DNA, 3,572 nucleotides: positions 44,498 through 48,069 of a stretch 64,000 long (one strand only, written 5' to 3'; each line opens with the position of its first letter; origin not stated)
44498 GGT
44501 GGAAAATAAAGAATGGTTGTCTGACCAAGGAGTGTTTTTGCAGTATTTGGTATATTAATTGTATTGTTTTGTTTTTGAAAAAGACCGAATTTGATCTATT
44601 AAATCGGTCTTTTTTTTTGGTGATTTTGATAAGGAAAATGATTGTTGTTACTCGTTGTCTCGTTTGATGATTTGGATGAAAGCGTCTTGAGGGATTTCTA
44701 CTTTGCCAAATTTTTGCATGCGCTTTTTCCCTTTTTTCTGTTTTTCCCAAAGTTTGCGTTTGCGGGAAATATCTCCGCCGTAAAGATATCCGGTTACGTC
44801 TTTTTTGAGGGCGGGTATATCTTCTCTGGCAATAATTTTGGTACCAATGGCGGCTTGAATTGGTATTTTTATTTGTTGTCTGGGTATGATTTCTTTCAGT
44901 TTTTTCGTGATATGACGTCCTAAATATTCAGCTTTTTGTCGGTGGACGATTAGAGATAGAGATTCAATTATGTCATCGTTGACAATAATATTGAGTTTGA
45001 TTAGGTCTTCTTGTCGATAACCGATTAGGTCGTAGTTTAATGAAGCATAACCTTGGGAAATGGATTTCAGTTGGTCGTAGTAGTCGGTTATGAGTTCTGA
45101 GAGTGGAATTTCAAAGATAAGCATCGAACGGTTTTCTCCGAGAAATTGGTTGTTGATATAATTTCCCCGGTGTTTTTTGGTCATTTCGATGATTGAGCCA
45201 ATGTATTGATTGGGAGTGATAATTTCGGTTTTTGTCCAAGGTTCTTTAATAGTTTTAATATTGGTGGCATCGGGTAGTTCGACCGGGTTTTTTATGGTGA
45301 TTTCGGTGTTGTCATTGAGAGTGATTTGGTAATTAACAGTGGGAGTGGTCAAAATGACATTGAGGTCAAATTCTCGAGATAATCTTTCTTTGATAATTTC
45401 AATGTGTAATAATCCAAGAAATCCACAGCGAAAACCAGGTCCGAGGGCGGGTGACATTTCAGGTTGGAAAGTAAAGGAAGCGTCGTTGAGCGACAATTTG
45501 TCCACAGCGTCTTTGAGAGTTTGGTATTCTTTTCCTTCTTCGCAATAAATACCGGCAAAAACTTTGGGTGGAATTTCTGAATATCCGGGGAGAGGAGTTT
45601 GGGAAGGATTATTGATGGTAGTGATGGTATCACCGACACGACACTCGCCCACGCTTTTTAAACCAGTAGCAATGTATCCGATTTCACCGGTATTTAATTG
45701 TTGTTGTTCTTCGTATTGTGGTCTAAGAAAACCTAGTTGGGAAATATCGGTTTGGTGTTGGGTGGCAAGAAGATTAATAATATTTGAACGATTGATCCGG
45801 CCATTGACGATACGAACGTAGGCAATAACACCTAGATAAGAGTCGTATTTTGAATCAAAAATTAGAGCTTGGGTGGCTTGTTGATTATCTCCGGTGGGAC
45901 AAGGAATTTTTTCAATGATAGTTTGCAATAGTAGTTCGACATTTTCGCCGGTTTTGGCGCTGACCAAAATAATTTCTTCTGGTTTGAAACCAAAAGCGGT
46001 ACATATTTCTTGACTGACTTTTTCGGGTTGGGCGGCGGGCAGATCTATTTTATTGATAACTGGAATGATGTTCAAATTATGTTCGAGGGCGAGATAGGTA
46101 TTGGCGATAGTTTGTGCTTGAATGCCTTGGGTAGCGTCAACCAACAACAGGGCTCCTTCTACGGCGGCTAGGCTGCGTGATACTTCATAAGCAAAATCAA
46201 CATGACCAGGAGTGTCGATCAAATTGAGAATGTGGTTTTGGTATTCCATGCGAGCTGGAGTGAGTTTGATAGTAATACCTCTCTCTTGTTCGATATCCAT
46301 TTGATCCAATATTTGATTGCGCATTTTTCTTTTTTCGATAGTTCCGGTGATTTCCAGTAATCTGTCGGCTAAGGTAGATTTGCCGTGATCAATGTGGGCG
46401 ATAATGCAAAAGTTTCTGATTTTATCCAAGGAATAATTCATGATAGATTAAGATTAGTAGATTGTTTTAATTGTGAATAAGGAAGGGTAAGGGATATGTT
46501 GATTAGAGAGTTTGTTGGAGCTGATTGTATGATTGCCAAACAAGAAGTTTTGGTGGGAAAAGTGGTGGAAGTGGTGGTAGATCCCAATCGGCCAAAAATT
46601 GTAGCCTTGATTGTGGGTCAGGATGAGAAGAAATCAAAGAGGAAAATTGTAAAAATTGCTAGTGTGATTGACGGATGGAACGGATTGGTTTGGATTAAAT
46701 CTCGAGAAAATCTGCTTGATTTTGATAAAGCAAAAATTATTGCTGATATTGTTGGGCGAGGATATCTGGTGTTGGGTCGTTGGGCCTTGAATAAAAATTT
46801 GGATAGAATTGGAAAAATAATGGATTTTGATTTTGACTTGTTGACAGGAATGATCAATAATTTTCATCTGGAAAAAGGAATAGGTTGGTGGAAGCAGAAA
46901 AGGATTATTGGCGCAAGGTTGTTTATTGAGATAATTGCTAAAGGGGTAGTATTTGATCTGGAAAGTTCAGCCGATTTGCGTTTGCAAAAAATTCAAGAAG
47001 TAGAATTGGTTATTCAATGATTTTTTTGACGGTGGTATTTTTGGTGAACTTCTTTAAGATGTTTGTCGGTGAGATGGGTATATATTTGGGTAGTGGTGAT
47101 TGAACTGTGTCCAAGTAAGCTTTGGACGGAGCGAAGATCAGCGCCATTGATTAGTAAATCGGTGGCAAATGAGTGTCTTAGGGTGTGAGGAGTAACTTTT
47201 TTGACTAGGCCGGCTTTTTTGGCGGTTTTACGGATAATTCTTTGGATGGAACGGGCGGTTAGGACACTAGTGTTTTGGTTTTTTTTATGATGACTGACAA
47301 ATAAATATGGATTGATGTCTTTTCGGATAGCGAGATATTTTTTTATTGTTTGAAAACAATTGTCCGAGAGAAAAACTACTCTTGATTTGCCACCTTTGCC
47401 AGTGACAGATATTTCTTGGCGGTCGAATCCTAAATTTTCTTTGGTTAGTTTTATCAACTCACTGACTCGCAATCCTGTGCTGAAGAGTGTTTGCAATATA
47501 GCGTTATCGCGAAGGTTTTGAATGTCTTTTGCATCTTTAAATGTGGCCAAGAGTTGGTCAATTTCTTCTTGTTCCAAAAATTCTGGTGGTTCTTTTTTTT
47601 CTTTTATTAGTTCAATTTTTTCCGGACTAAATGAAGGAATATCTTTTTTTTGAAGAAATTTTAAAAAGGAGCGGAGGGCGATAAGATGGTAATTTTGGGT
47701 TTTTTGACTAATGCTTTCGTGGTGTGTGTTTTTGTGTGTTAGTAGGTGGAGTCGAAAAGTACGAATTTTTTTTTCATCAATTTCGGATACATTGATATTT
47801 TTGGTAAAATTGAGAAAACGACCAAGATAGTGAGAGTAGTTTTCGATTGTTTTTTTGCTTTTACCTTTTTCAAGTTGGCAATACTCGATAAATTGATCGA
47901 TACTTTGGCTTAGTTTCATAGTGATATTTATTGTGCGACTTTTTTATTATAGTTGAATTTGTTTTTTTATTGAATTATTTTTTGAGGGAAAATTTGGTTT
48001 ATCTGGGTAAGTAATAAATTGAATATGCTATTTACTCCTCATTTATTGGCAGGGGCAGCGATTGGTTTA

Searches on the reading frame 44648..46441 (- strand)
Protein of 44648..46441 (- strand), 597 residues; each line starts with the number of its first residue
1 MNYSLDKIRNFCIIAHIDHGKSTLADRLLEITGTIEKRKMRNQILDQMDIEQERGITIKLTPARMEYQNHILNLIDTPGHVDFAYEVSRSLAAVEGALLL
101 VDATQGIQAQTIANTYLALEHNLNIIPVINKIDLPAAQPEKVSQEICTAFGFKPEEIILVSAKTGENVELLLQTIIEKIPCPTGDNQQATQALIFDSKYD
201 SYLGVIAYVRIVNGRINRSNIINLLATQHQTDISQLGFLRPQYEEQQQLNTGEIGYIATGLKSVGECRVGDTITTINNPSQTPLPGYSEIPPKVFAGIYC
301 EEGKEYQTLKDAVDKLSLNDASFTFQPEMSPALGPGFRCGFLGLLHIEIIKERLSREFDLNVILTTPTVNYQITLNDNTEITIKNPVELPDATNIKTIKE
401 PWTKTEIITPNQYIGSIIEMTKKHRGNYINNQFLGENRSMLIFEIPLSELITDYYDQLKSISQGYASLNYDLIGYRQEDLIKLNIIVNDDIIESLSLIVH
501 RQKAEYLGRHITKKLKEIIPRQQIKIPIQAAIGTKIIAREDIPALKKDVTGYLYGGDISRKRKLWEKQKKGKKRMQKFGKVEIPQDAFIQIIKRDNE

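Call 50: search_protein_families(library=pfam, proteins=[window:44648-46441:-], max_evalue=0.01)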
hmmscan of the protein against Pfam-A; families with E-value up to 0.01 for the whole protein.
window:44648-46441:- (597 aa): 10 families
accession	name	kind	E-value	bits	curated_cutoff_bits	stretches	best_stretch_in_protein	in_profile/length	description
PF00009.33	GTP_EFTU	-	6.1e-58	196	26.5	1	7-180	2-187/188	Elongation factor Tu GTP binding domain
PF06421.17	LepA_C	-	1.2e-43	148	29.7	1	487-593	1-107/107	GTP-binding protein LepA C-terminus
PF00679.30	EFG_C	-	1.6e-19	70.1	27.9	1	398-477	2-80/89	Elongation factor G C-terminus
PF03144.31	GTP_EFTU_D2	-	5.7e-06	27.1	30.3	1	204-274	1-73/73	Elongation factor Tu domain 2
PF01926.29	MMR_HSR1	-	6.8e-06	26.6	21.9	1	17-131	8-113/113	50S ribosome-binding GTPase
PF00071.28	Ras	-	0.00055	20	21.6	1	63-179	41-160/162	Ras family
PF14492.12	EFG_III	-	0.001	19.5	27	1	294-365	6-74/75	Elongation Factor G, domain III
PF16658.11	RF3_C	-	0.0014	18.9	40.1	1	290-380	7-94/132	Class II release factor RF3, C-terminal domain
PF22042.2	EF-G_D2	-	0.0029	18.1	27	1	191-242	3-52/84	Elongation factor G domain 2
PF16897.10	MMR_HSR1_Xtn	-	0.0061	17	35.2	0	124-179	57-104/106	C-terminal region of MMR_HSR1 domain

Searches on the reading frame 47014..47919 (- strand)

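Call 50: search_protein_families(library=pfam, proteins=[window:47014-47919:-], max_evalue=0.01)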
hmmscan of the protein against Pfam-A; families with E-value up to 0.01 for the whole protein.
window:47014-47919:- (301 aa): 4 families
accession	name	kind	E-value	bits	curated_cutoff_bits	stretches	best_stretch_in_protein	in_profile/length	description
PF00589.27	Phage_integrase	-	1.7e-45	155.4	27.1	1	114-287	2-172/172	Phage integrase family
PF13495.12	Phage_int_SAM_4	-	3.9e-13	50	27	2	8-72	3-66/85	Phage integrase, N-terminal SAM-like domain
PF02899.23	Phage_int_SAM_1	-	1.8e-11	44.6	22.3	1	7-91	1-81/83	Phage integrase, N-terminal SAM-like domain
PF13102.12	Phage_int_SAM_5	-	8.3e-09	36.2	22.3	1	8-93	4-86/98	Phage integrase SAM-like domain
